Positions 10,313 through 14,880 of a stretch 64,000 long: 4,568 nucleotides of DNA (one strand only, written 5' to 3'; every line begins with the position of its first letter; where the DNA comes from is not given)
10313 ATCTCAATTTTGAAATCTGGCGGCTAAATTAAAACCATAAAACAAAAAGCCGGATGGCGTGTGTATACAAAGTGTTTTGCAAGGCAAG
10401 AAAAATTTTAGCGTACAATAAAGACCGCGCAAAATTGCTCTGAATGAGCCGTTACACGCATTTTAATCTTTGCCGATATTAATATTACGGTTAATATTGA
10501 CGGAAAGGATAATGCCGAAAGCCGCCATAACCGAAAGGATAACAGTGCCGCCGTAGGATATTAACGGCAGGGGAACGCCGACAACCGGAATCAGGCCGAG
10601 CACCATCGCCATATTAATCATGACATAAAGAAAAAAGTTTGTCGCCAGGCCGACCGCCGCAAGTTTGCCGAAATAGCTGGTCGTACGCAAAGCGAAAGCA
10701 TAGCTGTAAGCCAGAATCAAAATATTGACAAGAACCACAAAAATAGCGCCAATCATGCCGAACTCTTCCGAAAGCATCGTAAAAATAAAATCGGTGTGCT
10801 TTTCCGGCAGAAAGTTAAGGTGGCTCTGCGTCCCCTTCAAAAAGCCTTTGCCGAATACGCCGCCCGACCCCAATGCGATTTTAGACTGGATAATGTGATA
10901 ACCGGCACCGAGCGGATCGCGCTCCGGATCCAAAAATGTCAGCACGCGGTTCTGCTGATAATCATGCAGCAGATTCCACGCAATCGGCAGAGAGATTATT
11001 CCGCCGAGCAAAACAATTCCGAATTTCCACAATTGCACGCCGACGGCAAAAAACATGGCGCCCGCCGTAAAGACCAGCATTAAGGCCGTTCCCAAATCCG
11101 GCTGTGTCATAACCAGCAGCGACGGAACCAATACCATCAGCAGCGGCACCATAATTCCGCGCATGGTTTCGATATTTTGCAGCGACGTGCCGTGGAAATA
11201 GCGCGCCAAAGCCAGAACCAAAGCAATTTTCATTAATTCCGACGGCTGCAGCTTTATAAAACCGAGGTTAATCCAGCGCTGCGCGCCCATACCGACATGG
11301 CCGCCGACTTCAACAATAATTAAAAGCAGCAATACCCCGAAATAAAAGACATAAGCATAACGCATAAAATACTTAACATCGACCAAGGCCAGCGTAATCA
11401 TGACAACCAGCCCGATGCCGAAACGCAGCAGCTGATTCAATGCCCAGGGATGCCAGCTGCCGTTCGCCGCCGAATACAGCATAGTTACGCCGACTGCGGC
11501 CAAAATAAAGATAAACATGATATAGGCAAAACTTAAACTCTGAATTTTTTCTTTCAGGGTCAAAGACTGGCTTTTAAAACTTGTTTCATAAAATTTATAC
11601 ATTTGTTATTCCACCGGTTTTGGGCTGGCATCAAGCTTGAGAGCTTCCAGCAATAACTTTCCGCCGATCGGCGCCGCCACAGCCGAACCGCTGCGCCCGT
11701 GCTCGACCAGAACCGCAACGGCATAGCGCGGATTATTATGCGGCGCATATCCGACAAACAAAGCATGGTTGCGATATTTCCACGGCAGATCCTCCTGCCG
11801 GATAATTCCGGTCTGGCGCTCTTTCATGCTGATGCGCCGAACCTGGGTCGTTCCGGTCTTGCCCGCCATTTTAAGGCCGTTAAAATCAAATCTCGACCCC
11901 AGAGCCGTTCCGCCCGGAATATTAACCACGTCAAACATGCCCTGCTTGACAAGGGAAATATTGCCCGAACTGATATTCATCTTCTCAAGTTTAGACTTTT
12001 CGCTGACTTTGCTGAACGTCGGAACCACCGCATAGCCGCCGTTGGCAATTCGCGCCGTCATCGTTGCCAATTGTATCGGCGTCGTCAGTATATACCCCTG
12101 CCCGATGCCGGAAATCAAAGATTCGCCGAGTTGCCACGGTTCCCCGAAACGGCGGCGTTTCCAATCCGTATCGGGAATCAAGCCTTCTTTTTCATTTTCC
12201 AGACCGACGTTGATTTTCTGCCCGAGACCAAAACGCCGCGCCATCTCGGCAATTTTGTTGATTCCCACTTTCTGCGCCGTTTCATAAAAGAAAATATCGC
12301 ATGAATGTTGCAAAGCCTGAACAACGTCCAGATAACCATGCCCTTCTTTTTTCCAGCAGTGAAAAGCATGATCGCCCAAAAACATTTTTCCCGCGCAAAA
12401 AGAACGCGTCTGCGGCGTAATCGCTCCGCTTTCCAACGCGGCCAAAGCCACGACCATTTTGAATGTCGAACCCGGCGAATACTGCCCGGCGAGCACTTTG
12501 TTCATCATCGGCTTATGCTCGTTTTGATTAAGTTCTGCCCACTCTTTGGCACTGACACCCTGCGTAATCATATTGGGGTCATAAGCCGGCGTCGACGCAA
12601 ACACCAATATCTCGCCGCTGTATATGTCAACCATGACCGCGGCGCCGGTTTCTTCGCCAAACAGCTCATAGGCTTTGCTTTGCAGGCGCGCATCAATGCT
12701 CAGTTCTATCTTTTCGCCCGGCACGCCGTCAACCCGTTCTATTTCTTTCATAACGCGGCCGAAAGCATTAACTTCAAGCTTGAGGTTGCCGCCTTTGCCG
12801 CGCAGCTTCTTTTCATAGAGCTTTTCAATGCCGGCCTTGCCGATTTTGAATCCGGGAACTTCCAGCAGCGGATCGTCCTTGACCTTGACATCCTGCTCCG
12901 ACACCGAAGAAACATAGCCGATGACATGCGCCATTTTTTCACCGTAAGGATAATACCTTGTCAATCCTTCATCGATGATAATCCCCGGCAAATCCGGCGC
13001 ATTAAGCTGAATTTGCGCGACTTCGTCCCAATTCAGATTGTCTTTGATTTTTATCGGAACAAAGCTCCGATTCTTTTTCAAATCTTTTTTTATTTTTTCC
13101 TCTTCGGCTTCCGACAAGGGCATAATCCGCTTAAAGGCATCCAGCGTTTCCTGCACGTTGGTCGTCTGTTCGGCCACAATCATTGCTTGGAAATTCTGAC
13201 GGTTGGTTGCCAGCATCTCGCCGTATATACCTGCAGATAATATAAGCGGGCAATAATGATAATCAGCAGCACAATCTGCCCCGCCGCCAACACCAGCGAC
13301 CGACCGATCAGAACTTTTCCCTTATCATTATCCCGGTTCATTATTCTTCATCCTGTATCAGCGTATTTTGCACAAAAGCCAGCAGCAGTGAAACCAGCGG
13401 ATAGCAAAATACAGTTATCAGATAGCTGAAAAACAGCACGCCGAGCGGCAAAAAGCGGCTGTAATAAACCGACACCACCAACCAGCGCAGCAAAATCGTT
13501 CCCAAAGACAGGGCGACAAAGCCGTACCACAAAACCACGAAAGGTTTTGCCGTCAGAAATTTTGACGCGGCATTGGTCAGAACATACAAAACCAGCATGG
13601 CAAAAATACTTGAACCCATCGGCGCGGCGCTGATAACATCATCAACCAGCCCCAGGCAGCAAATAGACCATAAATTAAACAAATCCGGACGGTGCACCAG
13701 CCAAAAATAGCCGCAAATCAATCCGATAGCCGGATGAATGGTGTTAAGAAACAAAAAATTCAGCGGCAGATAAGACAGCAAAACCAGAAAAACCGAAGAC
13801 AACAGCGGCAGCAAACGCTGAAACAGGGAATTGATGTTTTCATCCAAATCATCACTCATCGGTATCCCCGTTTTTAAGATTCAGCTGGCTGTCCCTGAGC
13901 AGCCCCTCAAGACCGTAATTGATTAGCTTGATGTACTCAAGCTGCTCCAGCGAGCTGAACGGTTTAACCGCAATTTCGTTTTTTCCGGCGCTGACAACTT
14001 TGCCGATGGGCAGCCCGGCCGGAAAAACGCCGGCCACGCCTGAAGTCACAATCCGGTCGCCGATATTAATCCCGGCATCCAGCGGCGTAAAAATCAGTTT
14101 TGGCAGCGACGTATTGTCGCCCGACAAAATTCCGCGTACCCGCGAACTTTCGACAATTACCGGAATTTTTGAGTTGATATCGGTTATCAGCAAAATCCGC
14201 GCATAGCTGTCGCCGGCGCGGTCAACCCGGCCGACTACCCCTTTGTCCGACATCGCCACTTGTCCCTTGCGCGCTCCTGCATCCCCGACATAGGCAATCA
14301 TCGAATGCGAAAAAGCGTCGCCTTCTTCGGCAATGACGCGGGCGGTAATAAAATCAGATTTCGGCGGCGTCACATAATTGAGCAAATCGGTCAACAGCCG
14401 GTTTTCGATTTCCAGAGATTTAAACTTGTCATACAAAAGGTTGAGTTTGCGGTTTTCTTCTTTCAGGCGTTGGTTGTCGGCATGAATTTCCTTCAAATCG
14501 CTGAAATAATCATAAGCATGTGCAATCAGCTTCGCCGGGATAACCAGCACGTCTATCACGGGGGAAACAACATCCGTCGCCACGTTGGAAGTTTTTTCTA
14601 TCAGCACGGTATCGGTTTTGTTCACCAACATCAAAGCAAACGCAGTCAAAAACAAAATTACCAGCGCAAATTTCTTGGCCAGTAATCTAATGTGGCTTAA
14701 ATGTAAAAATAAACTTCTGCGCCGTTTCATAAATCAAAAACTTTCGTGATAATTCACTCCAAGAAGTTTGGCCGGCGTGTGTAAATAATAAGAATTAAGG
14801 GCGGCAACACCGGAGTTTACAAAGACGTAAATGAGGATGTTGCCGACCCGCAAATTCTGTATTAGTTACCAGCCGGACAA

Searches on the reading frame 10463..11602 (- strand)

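Call 72: search_protein_families(library=pfam, proteins=[window:10463-11602:-], max_evalue=0.00001)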
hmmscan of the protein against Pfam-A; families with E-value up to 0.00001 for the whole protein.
window:10463-11602:- (379 aa): 1 family
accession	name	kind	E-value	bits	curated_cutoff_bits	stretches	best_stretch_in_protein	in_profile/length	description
PF01098.24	FTSW_RODA_SPOVE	-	9.7e-95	318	26.4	1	28-372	14-354/356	Cell cycle protein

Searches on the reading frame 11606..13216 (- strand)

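Call 72: search_protein_families(library=pfam, proteins=[window:11606-13216:-], max_evalue=0.00001)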
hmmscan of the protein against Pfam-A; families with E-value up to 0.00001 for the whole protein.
window:11606-13216:- (536 aa): 2 families
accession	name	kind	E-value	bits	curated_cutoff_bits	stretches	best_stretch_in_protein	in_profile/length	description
PF00905.27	Transpeptidase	-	2.2e-67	227.9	22.1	1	191-522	1-298/299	Penicillin binding protein transpeptidase domain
PF03717.20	PBP_dimer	-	1.8e-37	129.9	24.4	1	2-159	17-179/180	Penicillin-binding Protein dimerisation domain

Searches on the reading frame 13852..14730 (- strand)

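Call 72: search_protein_families(library=pfam, proteins=[window:13852-14730:-], max_evalue=0.00001)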
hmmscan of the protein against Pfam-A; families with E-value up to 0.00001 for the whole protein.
window:13852-14730:- (292 aa): 1 family
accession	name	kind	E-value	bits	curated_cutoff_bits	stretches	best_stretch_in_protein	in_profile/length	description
PF04085.20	MreC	-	3.5e-31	108.4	28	1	132-270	1-146/147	Rod shape-determining protein MreC, barrel core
